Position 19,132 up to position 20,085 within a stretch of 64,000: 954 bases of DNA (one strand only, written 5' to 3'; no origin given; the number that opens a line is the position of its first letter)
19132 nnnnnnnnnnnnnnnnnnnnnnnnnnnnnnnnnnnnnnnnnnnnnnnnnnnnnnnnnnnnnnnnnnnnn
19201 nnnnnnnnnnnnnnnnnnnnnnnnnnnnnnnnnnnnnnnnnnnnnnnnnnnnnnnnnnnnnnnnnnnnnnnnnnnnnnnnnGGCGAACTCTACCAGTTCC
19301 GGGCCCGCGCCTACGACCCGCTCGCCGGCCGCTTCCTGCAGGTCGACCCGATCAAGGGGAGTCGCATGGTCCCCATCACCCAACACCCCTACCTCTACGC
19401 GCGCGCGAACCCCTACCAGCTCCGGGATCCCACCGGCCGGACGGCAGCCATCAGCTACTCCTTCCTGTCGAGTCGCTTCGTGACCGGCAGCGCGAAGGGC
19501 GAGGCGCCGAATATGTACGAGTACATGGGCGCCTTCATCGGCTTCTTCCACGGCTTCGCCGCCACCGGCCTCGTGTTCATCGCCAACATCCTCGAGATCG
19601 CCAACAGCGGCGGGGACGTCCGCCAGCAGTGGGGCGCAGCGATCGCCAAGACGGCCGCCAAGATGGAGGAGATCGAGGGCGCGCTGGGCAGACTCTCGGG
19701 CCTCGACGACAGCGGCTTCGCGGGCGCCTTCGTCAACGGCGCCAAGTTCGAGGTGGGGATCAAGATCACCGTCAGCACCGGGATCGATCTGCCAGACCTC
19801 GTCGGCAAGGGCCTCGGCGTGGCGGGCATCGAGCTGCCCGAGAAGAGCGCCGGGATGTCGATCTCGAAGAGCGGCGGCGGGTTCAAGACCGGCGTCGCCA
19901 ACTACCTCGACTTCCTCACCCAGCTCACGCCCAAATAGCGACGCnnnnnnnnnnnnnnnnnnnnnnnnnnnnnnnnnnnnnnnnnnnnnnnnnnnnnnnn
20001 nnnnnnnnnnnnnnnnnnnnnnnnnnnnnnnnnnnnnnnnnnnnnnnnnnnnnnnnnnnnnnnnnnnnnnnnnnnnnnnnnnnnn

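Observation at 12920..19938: Roughly 2,340-aa lipoprotein fusing 16 MopE-like metal-binding repeats to an RHS/YD-repeat polymorphic-toxin shell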

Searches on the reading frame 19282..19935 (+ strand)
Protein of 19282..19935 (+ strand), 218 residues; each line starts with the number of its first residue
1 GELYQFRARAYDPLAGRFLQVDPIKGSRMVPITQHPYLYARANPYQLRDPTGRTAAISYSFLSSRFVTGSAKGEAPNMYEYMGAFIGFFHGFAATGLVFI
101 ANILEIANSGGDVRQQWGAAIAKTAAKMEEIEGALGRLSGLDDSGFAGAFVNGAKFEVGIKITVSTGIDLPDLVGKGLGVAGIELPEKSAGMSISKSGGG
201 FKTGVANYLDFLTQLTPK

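Call 20: find_homologous_proteins(query=window:19282-19935:+, max_evalue=0.001)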
Query seq(218 aa) (218 aa): 3 proteins with E <= 0.001 among 255 candidates.
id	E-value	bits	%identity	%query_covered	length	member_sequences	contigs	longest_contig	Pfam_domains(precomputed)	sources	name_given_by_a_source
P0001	2.3e-82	294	100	65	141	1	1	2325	-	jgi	-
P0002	3.8e-63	231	56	99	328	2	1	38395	PF25023.2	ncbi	ncbi:MAG: RHS repeat-associated core domain-containing protein [bacterium]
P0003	1.1e-62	230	50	99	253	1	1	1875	PF25023.2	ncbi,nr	ncbi:MAG: RHS repeat-associated core domain-containing protein, partial [Myxococcales bacterium]|nr:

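Call 22: find_encoding_contigs(protein=P0002, flank=10000, max_places=3)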
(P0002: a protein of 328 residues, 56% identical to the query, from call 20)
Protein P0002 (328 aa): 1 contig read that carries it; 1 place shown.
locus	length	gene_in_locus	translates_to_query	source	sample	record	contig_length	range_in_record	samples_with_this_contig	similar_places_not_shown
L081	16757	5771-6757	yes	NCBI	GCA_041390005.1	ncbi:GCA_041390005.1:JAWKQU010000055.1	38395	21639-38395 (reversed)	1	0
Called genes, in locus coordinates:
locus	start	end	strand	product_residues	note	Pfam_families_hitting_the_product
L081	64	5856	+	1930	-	PF11617:Cu-binding_MopE (weak), PF05593:RHS_repeat, PF25023:TEN_YD-shell, PF05593:RHS_repeat, PF25023:TEN_YD-shell, PF05593:RHS_repeat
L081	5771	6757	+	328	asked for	PF25023:TEN_YD-shell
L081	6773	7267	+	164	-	-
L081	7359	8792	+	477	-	PF00149:Metallophos, PF02872:5_nucleotid_C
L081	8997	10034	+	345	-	-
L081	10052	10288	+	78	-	-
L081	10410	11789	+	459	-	PF02412:TSP_3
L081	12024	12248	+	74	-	PF01545:Cation_efflux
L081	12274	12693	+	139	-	PF01545:Cation_efflux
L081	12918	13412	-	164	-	PF14542:Acetyltransf_CG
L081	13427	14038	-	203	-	PF02678:Pirin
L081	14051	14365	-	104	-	-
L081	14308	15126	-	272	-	PF11617:Cu-binding_MopE (weak)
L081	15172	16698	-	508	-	PF11617:Cu-binding_MopE (faint)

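Call 23: find_encoding_contigs(protein=P0001, flank=5000, max_places=3)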
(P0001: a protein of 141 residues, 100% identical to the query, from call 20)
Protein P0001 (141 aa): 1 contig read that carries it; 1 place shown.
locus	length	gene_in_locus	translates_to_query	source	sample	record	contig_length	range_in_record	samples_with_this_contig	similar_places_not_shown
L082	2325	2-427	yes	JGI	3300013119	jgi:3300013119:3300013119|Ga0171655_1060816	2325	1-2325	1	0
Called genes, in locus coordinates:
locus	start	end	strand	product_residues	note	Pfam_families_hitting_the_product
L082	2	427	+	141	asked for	?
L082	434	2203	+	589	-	PF00069:Pkinase, PF07714:PK_Tyr_Ser-Thr, PF01636:APH (faint), PF06293:Kdo (weak)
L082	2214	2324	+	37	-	?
